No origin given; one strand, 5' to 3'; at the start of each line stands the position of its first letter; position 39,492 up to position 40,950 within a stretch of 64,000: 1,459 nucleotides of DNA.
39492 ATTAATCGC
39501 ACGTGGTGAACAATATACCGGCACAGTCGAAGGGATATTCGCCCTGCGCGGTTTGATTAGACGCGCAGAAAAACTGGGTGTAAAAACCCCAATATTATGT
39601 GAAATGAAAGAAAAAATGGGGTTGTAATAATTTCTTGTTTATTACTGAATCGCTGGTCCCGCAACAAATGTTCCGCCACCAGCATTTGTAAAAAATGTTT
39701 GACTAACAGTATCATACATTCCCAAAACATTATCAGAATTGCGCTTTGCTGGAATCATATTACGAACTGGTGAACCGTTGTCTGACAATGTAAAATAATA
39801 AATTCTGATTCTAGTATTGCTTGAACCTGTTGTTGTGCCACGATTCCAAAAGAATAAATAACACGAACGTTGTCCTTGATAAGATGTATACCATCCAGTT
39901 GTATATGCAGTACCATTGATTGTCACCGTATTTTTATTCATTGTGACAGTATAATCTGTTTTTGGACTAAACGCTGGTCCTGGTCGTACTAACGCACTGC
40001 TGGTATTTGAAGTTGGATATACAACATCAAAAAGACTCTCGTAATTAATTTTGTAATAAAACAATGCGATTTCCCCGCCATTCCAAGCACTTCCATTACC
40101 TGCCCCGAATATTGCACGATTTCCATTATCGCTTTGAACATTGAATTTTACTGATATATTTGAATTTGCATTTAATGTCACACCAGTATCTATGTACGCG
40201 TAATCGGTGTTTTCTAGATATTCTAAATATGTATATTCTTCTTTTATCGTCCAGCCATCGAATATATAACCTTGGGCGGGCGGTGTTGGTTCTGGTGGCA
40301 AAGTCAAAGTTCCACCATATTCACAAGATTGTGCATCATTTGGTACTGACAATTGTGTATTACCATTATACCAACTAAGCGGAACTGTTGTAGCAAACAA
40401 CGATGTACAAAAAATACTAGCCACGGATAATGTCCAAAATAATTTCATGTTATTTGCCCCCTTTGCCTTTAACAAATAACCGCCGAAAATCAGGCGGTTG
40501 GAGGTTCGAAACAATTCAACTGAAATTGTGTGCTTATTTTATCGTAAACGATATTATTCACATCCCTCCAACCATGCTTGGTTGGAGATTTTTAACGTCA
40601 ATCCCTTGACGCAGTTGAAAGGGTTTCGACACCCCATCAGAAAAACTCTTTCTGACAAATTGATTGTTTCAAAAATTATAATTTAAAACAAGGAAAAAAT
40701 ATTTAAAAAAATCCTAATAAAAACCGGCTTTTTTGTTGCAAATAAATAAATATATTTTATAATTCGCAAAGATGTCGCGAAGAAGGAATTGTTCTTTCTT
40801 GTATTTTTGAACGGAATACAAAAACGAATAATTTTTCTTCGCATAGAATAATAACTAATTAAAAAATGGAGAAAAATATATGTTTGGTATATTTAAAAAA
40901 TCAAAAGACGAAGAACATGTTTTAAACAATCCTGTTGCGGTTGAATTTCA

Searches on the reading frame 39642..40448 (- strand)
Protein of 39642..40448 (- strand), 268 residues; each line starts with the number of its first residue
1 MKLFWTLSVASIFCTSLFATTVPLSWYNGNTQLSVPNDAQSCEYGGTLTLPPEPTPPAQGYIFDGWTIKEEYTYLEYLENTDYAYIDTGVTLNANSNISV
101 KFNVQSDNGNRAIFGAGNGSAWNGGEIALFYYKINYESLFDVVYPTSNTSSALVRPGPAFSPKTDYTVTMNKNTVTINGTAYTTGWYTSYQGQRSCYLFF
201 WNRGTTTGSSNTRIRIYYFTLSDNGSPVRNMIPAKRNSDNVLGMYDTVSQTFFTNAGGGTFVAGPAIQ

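Call 11: search_protein_families(library=pfam, proteins=[window:39642-40448:-], max_evalue=0.01)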
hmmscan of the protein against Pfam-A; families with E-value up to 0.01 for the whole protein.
window:39642-40448:- (268 aa): 2 families
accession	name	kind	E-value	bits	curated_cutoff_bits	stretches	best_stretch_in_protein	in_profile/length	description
PF09479.16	Flg_new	-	1.8e-05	25.2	27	1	28-84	8-55/65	Listeria-Bacteroides repeat domain (List_Bact_rpt)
PF18998.6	Flg_new_2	-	0.0086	16.5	23.6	0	57-95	31-68/73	Divergent InlB B-repeat domain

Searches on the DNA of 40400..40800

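Call 20: search_rna_families(source=window, start=40400, end=40800, threshold=evalue, max_evalue=1, show_alignments=1)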
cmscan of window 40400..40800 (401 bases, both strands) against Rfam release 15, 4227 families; matches with E-value up to 1: 1.
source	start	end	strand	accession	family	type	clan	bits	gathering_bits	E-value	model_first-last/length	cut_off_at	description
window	40537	40706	-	RF02933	ARRPOF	Gene; sRNA;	-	12.9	127.2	0.78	1-256/256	no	ARRPOF RNA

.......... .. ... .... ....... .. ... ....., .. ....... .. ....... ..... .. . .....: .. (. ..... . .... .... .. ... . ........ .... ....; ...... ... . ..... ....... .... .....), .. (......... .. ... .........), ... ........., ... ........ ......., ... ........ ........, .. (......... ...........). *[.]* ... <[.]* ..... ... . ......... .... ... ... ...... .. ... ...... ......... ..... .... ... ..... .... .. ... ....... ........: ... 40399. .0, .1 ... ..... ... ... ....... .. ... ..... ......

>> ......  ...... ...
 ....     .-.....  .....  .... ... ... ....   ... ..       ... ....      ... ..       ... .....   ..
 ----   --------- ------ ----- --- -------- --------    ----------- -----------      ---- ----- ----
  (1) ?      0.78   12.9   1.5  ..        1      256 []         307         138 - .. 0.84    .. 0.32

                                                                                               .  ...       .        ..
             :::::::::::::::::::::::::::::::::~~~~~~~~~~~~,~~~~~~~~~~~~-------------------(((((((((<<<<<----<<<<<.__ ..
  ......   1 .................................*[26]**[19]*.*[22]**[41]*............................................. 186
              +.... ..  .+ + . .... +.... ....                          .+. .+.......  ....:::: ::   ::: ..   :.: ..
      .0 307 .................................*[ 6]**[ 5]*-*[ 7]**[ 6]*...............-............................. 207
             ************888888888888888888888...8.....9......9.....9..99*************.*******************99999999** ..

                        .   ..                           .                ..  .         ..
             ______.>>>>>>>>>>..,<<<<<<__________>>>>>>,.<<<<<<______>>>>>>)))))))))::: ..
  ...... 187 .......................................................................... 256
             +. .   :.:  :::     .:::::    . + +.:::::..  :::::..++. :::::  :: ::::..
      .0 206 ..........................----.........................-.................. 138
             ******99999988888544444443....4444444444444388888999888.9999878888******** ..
